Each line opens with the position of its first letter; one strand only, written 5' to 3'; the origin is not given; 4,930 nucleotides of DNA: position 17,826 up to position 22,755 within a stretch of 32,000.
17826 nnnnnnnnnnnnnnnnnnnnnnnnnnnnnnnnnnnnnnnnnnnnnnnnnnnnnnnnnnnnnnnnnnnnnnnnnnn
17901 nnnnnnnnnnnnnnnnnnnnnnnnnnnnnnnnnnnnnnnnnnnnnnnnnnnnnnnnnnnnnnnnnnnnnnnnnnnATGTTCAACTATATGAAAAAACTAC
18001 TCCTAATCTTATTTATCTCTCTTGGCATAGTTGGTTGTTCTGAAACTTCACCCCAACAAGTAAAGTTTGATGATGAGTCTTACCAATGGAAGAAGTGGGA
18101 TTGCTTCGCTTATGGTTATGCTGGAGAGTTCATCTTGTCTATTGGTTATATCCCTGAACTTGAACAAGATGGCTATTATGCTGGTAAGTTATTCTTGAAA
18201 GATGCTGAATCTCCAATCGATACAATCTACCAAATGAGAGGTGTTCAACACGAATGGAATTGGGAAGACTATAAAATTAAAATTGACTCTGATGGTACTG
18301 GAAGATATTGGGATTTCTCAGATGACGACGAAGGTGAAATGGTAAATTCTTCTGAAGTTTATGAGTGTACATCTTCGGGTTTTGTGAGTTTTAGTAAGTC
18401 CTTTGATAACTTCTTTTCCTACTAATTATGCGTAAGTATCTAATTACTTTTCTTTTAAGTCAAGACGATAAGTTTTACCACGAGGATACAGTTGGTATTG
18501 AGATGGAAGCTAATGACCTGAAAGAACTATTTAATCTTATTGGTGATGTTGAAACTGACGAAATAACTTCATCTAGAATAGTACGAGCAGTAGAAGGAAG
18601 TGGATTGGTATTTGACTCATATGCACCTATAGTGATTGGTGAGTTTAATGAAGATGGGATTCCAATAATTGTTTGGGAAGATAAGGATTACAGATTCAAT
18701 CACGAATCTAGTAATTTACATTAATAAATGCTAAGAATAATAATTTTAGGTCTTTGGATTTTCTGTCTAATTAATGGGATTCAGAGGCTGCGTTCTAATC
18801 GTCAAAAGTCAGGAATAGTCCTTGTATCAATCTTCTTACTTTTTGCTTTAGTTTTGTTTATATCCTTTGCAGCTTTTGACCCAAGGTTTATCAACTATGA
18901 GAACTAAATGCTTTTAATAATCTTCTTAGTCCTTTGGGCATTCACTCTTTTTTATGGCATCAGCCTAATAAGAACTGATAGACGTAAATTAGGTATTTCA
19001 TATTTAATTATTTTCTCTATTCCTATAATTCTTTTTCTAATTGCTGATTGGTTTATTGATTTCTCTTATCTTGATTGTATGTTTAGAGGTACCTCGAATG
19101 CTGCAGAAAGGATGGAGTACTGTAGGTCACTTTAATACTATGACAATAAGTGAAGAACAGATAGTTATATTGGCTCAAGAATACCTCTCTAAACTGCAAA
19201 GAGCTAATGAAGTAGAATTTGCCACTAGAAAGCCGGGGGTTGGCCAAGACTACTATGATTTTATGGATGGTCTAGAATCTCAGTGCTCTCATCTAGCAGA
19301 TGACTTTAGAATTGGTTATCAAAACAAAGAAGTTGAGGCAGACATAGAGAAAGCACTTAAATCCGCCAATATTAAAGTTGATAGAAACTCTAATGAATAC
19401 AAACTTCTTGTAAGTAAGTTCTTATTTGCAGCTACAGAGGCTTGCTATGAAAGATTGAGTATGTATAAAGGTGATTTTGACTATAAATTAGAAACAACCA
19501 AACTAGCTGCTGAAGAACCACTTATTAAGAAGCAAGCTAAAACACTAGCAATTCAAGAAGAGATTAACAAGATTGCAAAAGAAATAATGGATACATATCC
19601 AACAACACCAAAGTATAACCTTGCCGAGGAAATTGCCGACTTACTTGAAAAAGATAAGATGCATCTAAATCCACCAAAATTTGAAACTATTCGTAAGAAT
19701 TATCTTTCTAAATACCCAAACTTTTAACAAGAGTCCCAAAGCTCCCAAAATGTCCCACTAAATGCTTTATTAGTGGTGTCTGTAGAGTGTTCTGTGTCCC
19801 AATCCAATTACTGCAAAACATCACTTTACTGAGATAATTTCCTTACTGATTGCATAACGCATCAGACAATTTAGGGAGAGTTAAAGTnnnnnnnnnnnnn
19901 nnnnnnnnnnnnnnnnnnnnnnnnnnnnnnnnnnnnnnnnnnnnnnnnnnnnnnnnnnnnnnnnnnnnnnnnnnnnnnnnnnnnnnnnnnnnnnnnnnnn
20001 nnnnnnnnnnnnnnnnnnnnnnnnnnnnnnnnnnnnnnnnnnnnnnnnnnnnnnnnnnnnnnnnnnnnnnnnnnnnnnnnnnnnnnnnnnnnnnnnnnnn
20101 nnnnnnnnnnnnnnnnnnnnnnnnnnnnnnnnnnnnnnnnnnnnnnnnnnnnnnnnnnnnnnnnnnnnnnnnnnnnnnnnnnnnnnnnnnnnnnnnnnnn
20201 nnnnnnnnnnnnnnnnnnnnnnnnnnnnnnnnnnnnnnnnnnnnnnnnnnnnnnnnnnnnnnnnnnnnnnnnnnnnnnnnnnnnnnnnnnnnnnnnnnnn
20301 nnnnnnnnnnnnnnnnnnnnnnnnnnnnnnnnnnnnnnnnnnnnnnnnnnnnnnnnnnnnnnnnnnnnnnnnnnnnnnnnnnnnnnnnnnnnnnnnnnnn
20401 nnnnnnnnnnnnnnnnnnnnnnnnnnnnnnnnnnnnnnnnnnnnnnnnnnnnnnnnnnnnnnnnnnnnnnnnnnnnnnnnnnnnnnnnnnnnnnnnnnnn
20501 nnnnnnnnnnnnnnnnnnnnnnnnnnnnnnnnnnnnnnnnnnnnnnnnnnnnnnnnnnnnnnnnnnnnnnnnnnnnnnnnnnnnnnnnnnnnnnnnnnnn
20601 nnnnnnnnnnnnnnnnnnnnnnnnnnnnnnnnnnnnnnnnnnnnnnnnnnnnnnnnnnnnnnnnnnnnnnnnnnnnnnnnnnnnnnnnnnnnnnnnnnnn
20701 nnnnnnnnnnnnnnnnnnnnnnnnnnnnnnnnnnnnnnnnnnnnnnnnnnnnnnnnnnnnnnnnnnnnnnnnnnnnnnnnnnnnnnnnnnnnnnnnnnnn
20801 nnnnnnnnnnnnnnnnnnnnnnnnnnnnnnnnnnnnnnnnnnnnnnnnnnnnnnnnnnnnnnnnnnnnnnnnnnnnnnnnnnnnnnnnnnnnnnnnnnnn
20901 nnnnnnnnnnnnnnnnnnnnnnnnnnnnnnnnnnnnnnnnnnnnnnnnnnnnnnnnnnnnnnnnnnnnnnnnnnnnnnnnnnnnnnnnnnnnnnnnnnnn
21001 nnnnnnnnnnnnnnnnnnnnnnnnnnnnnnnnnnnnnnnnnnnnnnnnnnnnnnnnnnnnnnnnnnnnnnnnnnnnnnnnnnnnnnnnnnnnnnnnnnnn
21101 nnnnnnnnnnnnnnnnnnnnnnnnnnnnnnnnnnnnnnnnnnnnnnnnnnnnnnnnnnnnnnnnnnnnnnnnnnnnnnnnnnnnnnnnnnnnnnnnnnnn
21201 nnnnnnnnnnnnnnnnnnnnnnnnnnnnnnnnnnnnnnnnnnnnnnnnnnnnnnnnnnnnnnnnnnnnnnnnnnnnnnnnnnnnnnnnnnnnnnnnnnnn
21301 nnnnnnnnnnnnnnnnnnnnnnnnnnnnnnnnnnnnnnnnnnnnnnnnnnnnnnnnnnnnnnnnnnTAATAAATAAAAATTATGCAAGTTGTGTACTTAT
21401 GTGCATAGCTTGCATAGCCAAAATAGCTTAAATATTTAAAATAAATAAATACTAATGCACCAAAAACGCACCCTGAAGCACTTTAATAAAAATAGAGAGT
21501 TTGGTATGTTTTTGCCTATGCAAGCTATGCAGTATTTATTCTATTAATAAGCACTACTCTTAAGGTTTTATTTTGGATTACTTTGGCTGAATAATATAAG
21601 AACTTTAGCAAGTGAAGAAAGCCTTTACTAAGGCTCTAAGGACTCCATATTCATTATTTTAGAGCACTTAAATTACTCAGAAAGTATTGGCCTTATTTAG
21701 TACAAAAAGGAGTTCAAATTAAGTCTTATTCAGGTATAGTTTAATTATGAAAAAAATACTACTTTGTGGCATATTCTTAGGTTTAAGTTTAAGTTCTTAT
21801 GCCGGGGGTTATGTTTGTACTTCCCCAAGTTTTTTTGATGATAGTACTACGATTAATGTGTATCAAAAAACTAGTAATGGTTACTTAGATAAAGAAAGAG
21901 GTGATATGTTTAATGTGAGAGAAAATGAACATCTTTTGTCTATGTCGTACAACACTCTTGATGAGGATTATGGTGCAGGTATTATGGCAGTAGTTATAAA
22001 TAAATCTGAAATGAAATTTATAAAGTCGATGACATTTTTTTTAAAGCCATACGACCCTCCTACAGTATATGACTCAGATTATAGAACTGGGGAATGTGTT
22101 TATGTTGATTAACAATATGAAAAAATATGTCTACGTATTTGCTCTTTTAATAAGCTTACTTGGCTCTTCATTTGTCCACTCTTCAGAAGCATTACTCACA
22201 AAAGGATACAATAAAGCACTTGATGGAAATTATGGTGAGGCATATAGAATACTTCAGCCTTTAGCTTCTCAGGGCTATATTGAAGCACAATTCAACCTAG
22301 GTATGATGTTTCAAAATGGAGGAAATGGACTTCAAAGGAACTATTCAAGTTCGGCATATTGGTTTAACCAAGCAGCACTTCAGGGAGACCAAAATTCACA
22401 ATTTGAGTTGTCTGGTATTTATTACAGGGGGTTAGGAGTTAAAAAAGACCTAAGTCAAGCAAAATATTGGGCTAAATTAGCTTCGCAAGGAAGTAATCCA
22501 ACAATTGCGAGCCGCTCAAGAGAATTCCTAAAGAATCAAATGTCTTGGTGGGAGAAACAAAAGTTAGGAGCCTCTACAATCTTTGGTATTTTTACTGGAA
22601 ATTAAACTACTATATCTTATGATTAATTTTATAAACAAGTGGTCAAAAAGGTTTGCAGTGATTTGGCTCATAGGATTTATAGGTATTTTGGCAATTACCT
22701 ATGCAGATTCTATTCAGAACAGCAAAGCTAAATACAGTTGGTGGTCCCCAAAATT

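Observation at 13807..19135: Dense co-directional array of 17 small ORFs for secreted, lipoprotein, Sel1 and mini-membrane proteins: candidate undescribed immunity or envelope gene bank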

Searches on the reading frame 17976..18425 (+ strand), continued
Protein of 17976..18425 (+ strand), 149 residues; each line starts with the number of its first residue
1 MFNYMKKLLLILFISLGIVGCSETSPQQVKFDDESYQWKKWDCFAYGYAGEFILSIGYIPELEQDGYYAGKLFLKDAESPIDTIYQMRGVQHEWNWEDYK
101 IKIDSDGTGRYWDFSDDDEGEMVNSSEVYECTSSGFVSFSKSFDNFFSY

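Call 110: search_protein_families(library=phrogs, proteins=[window:17988-18425:+], max_evalue=0.05)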
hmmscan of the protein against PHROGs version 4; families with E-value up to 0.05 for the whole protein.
window:17988-18425:+ (145 aa): 2 families
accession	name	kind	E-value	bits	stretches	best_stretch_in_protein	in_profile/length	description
phrog_34415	-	unknown function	0.025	14.9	0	1-32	1-36/270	-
phrog_7420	-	unknown function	0.037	15.6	0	1-21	1-21/92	-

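Call 113: search_solved_structures(query=A4, max_evalue=1)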
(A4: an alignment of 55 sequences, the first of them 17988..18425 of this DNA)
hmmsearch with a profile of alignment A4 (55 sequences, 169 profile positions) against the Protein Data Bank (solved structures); distinct sequences matched with E-value up to 1: 1.
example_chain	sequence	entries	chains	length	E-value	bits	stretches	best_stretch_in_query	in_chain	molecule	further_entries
2c26_A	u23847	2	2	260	0.86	12.2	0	114-152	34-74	ENDOGLUCANASE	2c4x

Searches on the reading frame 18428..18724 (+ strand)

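Call 9: search_protein_families(library=pfam, proteins=[window:18428-18724:+], max_evalue=1)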
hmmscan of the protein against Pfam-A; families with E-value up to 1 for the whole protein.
window:18428-18724:+ (98 aa): 1 family
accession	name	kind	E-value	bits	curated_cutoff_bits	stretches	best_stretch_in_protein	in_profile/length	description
PF18548.6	MetOD2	-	0.21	12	30.6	1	15-56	44-85/88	Metanogen output domain 2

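Call 34: search_protein_families(library=padloc, proteins=[window:18428-18724:+], max_evalue=0.1)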
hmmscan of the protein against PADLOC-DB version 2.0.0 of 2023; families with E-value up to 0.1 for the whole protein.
window:18428-18724:+ (98 aa): 0 families

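Call 111: search_protein_families(library=phrogs, proteins=[window:18428-18724:+], max_evalue=0.05)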
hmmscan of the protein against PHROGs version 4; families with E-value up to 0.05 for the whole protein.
window:18428-18724:+ (98 aa): 1 family
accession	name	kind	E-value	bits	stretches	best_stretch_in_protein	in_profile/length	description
phrog_16935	-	unknown function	0.037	15.1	0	29-49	20-40/55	-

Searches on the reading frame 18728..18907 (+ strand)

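Call 9: search_protein_families(library=pfam, proteins=[window:18728-18907:+], max_evalue=1)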
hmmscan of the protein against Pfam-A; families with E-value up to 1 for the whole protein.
window:18728-18907:+ (59 aa): 8 families
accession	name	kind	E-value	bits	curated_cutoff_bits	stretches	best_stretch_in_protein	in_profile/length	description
PF07402.16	Herpes_U26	-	0.0076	16.3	25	1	5-55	8-58/293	Human herpesvirus U26 protein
PF10337.15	ArAE_2_N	-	0.024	14.1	23.5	1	5-55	142-190/470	Putative ER transporter, 6TM, N-terminal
PF13520.12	AA_permease_2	-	0.026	13.9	27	1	4-56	121-173/427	Amino acid permease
PF04341.17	DUF485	-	0.054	13.9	28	1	19-56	7-43/88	Protein of unknown function, DUF485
PF23778.1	Phage_holin_2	-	0.12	13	32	1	4-48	6-49/92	Putative phage holin family 2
PF10066.14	DUF2304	-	0.17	12.6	25.5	1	2-47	2-47/106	Uncharacterized conserved protein (DUF2304)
PF19779.4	DUF6264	-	0.18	12.4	31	1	4-57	128-183/183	Family of unknown function (DUF6264)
PF24002.1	DUF7318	-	0.45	11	27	1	2-52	33-83/128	Family of unknown function (DUF7318)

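Call 111: search_protein_families(library=phrogs, proteins=[window:18728-18907:+], max_evalue=0.05)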
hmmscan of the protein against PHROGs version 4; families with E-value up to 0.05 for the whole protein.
window:18728-18907:+ (59 aa): 0 families

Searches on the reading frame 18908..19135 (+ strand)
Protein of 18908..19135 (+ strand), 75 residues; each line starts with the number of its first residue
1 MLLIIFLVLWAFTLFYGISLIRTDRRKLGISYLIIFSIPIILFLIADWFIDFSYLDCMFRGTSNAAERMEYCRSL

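Call 9: search_protein_families(library=pfam, proteins=[window:18908-19135:+], max_evalue=1)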
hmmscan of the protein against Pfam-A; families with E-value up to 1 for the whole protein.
window:18908-19135:+ (75 aa): 8 families
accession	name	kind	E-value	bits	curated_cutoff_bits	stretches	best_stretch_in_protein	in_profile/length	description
PF23778.1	Phage_holin_2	-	0.0068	17.1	32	1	2-38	4-39/92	Putative phage holin family 2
PF09322.15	DUF1979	-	0.073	13.5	28.3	1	50-68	23-41/58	Domain of unknown function (DUF1979)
PF14068.11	YuiB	-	0.075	14.1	27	1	3-56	2-52/101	Putative membrane protein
PF24154.1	Tis1_ImmP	-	0.12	13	27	1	44-64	10-30/74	Tis1 immunity protein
PF25221.1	5TMH_Lnb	-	0.14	12.7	25.2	1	6-50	70-114/144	Lnb transmembrane domain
PF06716.16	MP_p6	-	0.16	12.4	22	1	31-67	7-45/54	Movement protein p6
PF23143.1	2TM_P5A-ATPase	-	0.18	12.3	27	1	6-54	12-62/70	P5A-ATPase, transmembrane helical hairpin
PF22251.1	PFF1_TM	-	0.24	11.3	32.3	1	2-49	69-113/300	Vacuolar membrane protease, transmembrane domain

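Call 111: search_protein_families(library=phrogs, proteins=[window:18908-19135:+], max_evalue=0.05)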
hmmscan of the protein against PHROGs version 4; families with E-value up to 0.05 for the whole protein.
window:18908-19135:+ (75 aa): 0 families

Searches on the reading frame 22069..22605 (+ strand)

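Call 7: search_protein_families(library=pfam, proteins=[window:22069-22605:+], max_evalue=0.01)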
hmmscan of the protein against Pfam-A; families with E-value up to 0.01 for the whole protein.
window:22069-22605:+ (178 aa): 1 family
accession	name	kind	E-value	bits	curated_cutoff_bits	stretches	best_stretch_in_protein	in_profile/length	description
PF08238.18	Sel1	-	3.9e-16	59.3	30.7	2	72-107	2-36/36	Sel1 repeat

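Call 111: search_protein_families(library=phrogs, proteins=[window:22117-22605:+], max_evalue=0.05)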
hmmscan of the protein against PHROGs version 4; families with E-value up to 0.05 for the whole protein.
window:22117-22605:+ (162 aa): 1 family
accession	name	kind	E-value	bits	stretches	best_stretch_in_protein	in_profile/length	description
phrog_8741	-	unknown function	2.1e-17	64.4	1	37-132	128-223/380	-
